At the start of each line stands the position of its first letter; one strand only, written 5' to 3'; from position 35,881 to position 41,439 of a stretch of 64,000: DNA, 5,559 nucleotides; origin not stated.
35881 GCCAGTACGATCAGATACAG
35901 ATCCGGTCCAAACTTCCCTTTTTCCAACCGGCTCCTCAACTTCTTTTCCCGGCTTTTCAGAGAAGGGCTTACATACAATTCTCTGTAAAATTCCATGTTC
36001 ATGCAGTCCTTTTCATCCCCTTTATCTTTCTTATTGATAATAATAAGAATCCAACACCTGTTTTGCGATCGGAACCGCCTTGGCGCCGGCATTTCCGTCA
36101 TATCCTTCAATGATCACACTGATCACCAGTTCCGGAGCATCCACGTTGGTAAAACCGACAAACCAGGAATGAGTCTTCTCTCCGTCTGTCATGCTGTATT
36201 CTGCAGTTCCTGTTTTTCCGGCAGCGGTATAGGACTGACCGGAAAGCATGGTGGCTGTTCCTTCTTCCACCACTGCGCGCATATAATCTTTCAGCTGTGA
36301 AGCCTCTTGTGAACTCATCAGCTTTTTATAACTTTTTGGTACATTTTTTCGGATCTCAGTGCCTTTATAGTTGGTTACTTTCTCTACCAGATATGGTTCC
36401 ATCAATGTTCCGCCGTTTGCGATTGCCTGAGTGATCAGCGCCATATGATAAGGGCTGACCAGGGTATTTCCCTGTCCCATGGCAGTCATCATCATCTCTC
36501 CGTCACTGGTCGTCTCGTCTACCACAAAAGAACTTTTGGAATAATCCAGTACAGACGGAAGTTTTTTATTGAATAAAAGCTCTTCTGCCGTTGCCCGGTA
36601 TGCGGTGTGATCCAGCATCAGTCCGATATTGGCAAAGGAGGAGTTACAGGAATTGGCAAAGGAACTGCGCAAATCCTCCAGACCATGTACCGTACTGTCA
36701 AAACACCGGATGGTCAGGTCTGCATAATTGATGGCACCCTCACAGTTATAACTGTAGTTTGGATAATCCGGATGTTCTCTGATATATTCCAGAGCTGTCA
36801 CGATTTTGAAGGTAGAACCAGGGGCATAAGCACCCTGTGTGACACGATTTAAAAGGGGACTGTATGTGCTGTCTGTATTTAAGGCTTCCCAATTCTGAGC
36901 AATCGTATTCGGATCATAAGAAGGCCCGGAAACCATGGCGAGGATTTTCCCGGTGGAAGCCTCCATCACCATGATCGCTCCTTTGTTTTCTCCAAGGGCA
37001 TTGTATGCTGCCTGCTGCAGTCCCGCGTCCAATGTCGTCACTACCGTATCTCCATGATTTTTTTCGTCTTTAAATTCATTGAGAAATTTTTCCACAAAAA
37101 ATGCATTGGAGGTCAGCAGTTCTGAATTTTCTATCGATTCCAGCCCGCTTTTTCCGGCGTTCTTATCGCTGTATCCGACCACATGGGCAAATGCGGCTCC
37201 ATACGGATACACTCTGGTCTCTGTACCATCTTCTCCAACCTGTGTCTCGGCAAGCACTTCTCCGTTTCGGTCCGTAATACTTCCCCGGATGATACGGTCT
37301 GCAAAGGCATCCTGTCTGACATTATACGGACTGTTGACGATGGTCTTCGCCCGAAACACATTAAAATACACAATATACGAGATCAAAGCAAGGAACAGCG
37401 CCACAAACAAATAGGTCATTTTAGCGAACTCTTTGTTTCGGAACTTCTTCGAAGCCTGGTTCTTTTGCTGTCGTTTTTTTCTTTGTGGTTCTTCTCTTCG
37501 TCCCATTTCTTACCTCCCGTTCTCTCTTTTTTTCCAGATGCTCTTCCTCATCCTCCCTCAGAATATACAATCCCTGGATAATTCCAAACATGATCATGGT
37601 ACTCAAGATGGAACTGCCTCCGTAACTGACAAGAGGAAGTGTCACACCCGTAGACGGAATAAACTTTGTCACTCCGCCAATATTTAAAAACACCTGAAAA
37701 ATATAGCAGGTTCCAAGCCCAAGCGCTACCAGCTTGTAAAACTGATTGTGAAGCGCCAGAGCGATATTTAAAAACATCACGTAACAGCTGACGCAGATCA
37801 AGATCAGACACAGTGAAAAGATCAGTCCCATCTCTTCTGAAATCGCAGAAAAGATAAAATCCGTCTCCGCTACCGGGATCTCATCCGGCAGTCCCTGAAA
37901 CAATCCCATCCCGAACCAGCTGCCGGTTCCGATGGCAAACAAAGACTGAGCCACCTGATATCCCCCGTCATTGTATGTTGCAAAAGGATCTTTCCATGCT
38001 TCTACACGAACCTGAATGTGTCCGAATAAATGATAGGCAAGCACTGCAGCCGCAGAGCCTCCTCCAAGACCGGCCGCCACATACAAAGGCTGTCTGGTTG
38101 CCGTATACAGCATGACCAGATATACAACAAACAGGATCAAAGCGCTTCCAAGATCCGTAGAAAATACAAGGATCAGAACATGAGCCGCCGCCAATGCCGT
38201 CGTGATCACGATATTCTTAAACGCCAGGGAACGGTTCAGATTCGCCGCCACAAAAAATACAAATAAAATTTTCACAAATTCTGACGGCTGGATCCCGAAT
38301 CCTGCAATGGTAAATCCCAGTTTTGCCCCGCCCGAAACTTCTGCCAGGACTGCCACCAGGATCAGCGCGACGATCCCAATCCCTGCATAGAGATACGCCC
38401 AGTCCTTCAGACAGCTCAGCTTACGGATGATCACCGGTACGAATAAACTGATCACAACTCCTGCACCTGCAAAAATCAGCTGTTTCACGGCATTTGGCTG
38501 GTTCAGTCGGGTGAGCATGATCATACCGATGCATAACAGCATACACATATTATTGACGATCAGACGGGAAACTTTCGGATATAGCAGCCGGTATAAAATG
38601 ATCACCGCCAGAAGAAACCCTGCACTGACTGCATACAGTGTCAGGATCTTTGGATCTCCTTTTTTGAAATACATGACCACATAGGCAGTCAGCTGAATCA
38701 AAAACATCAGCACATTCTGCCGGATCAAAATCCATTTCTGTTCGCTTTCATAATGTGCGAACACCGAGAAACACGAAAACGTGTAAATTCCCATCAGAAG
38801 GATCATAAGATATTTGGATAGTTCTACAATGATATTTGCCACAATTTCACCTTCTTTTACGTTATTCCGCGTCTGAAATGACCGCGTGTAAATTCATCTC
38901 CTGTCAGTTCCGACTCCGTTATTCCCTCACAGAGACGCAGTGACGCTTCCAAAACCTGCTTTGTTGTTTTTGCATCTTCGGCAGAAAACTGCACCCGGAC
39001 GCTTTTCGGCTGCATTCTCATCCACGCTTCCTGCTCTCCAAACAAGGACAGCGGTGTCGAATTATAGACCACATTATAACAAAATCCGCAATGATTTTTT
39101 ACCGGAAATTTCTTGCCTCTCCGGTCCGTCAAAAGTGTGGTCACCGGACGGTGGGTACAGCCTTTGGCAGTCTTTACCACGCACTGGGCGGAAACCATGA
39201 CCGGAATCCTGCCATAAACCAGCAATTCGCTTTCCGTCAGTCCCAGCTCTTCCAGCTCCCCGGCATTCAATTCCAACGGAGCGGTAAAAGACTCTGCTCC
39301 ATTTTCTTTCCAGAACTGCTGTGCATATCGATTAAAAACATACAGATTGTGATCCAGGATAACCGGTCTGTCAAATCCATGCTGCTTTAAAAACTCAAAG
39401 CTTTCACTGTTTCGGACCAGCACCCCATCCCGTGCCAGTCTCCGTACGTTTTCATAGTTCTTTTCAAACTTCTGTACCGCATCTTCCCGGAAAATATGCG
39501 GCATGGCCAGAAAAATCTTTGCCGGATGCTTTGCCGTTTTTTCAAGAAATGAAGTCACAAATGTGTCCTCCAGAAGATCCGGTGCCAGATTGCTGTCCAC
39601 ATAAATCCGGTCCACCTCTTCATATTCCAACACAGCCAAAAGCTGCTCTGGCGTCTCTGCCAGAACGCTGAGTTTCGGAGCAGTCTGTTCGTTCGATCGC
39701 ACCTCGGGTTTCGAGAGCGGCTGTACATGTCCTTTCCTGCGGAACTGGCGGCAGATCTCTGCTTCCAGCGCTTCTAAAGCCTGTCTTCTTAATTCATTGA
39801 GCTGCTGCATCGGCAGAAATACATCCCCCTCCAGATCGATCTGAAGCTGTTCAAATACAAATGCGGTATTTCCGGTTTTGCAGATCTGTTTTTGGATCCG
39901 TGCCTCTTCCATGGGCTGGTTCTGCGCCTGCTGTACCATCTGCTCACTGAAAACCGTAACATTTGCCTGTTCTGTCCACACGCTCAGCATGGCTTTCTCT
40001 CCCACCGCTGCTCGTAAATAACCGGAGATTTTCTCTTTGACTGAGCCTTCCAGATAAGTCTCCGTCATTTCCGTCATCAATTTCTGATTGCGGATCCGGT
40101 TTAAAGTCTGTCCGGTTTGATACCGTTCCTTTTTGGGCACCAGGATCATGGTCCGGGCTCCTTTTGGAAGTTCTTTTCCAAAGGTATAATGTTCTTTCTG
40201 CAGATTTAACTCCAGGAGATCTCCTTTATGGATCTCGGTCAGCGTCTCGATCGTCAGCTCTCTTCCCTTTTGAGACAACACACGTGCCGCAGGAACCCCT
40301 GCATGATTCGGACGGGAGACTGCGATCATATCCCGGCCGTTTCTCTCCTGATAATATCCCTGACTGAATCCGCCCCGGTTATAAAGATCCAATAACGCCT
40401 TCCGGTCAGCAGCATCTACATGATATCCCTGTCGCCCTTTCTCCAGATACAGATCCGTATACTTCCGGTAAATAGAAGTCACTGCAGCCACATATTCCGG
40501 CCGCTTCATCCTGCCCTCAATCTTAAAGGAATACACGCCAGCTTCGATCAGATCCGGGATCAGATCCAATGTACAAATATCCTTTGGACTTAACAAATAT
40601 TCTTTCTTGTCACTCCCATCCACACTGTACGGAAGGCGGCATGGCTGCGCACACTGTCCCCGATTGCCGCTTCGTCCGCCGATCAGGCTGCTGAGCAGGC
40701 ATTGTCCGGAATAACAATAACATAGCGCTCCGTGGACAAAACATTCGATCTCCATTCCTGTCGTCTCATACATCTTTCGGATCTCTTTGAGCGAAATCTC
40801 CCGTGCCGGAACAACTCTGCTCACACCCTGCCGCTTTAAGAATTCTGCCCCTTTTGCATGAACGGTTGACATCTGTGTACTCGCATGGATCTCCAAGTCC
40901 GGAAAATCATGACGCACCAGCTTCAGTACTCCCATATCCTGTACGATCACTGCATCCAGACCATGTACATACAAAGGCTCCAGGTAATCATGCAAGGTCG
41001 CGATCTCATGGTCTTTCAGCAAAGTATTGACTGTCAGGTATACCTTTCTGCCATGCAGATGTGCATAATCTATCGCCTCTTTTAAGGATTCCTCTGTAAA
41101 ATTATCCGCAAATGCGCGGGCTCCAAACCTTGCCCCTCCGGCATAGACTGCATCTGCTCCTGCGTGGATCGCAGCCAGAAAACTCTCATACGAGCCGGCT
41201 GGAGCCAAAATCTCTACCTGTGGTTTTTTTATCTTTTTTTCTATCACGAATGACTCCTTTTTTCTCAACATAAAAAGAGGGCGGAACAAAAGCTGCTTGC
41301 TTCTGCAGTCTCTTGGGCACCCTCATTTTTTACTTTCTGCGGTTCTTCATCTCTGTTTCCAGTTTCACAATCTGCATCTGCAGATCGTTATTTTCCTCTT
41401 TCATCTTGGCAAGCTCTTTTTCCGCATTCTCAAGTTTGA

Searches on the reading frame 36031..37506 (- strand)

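Call 62: search_protein_families(library=pfam, proteins=[window:36031-37506:-], max_evalue=0.00001)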
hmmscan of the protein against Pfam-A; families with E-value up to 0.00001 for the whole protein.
window:36031-37506:- (491 aa): 2 families
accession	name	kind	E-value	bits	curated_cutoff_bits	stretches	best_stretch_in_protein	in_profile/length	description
PF00905.27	Transpeptidase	-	2.2e-60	204.8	22.1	1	176-485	1-298/299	Penicillin binding protein transpeptidase domain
PF21922.1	PBP_dimer_2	-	6e-13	49.3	27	1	74-155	1-83/83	Penicillin binding protein A dimerisation domain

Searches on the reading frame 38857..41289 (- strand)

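Call 62: search_protein_families(library=pfam, proteins=[window:38857-41289:-], max_evalue=0.00001)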
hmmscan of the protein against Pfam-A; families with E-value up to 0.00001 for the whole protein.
window:38857-41289:- (810 aa): 2 families
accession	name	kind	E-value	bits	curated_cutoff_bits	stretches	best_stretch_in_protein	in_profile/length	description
PF01136.24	Peptidase_U32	-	1.3e-91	306.4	22.4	2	97-317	2-231/233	Peptidase family U32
PF12392.13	DUF3656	-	2e-27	96.5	22.1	1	397-512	2-108/109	Collagenase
